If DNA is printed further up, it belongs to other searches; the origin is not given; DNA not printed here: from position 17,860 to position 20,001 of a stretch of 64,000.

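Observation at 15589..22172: RTX-repeat protein and two paralogous 600-750-aa GT-B-like proteins directly downstream of the CMP-nonulosonate pathway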

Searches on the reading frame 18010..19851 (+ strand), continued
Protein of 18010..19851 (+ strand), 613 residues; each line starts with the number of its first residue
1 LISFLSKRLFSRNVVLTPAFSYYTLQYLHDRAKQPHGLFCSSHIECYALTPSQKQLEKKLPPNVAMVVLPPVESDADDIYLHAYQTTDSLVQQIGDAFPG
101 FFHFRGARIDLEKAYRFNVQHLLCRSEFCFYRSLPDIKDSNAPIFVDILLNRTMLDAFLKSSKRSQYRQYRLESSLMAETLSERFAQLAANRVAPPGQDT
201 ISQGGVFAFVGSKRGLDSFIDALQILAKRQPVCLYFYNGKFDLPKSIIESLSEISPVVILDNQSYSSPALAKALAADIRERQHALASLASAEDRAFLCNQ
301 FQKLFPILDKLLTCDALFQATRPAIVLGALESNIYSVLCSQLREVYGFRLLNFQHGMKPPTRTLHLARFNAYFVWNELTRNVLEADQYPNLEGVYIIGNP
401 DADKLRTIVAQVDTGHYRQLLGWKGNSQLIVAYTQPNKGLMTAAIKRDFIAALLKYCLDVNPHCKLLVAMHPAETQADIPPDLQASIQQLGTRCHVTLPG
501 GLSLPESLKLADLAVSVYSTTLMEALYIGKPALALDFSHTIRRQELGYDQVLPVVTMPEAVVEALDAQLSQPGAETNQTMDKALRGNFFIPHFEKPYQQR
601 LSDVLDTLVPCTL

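Call 64: search_solved_structures(query=A1, max_evalue=10, show_alignments=5)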
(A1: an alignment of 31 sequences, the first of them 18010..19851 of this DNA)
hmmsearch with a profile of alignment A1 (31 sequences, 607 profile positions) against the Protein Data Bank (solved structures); distinct sequences matched with E-value up to 10: 10.
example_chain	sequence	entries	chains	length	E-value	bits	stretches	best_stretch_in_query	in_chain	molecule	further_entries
2l82_A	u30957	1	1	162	0.056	15.5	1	208-282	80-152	DESIGNED PROTEIN OR32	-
8rkz_G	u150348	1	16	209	0.079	15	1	199-266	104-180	Isochorismatase family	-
8qoy_A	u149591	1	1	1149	0.49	12.3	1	496-568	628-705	TagF-like capsule polymerase Cps3D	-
6sga_F6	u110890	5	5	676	0.52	12.3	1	78-188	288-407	mt-SAF6 | DUF4460 domain-containing protein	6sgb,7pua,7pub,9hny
8dvz_A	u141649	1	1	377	0.79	11.7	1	520-572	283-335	N, N'-diacetylbacillosaminyl-diphospho-undecaprenol alpha-1,3-N-acetylgalactosaminyltransf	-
8dvw_A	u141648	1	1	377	0.85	11.6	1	520-572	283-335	N, N'-diacetylbacillosaminyl-diphospho-undecaprenol alpha-1,3-N-acetylgalactosaminyltransf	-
8dqd_A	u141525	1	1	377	0.85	11.6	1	520-572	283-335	N, N'-diacetylbacillosaminyl-diphospho-undecaprenol alpha-1,3-N-acetylgalactosaminyltransf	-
7uni_A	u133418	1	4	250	1.5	10.7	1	247-321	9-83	SP2-ZnPPaM designed chlorophyll dimer protein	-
7unh_A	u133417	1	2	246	1.7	10.6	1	248-325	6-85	SP2 designed chlorophyll dimer protein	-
4gba_A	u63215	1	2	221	1.9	10.4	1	72-124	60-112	DCN1-like protein 3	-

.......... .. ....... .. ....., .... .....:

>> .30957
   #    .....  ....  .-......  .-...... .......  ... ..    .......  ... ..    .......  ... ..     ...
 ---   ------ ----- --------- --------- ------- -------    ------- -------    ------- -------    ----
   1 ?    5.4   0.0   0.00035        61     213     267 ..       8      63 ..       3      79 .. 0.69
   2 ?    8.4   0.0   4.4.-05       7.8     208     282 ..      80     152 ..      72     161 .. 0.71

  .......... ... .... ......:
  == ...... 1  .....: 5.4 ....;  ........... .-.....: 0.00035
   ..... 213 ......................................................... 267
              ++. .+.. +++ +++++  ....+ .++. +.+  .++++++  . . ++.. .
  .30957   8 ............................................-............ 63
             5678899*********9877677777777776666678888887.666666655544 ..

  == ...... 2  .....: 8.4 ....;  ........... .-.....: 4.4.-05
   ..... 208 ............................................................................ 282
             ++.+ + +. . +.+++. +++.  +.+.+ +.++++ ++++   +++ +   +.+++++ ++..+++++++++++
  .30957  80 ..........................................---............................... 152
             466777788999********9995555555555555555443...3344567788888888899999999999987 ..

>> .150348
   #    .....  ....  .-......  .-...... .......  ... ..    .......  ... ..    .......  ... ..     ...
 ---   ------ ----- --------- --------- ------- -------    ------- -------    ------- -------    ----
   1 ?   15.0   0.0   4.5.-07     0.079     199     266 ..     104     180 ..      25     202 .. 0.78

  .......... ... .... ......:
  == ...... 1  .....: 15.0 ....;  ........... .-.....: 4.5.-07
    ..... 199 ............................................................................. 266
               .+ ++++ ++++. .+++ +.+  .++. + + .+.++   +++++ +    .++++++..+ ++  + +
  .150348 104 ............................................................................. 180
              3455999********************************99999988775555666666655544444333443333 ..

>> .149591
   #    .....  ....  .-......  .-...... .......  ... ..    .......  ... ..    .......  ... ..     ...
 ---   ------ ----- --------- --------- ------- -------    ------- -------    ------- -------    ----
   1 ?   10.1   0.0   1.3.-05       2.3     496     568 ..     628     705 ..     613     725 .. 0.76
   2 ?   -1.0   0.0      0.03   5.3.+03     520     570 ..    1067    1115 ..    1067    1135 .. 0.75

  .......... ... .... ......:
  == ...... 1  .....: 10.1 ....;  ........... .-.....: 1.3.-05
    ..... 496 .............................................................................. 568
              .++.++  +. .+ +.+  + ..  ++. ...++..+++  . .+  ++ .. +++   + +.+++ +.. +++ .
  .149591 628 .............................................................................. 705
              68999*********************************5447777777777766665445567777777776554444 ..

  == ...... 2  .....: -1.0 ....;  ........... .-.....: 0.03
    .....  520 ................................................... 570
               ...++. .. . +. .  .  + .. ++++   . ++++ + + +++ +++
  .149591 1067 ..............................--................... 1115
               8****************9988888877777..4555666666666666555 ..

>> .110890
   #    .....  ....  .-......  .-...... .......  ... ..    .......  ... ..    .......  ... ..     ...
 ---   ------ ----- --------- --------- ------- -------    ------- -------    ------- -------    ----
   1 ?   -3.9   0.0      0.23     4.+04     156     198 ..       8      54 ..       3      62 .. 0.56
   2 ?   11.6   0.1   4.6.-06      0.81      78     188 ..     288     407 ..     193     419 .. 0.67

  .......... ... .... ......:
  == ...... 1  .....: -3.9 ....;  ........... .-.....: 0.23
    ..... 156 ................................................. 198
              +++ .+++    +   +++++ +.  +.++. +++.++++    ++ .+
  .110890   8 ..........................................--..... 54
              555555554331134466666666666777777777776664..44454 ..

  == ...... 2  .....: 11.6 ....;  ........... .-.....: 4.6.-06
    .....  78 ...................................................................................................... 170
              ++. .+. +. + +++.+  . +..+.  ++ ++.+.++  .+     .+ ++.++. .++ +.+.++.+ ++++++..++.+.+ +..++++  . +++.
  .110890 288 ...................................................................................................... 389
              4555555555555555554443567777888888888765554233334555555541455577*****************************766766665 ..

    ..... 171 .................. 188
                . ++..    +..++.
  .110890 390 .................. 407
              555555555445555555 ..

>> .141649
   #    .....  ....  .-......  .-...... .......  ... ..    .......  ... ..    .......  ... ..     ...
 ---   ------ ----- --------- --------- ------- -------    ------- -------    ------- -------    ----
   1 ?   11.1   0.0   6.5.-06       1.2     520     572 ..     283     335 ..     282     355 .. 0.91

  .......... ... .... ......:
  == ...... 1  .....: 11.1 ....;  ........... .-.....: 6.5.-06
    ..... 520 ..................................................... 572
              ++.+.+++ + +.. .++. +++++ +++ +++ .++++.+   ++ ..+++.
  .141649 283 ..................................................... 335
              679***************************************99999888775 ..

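Call 81: find_encoding_contigs(protein=P0001, flank=3000, max_places=4)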
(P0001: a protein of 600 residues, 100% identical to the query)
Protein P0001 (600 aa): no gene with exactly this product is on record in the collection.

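Call 92: find_encoding_contigs(protein=P0105, flank=6000, max_places=4)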
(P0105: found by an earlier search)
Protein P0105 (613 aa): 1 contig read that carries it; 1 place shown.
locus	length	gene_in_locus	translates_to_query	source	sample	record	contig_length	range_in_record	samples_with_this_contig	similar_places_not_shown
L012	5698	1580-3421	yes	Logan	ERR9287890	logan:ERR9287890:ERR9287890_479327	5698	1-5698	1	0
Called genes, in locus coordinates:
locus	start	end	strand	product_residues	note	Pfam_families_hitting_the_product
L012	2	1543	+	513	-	?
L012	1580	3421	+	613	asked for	-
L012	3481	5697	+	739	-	?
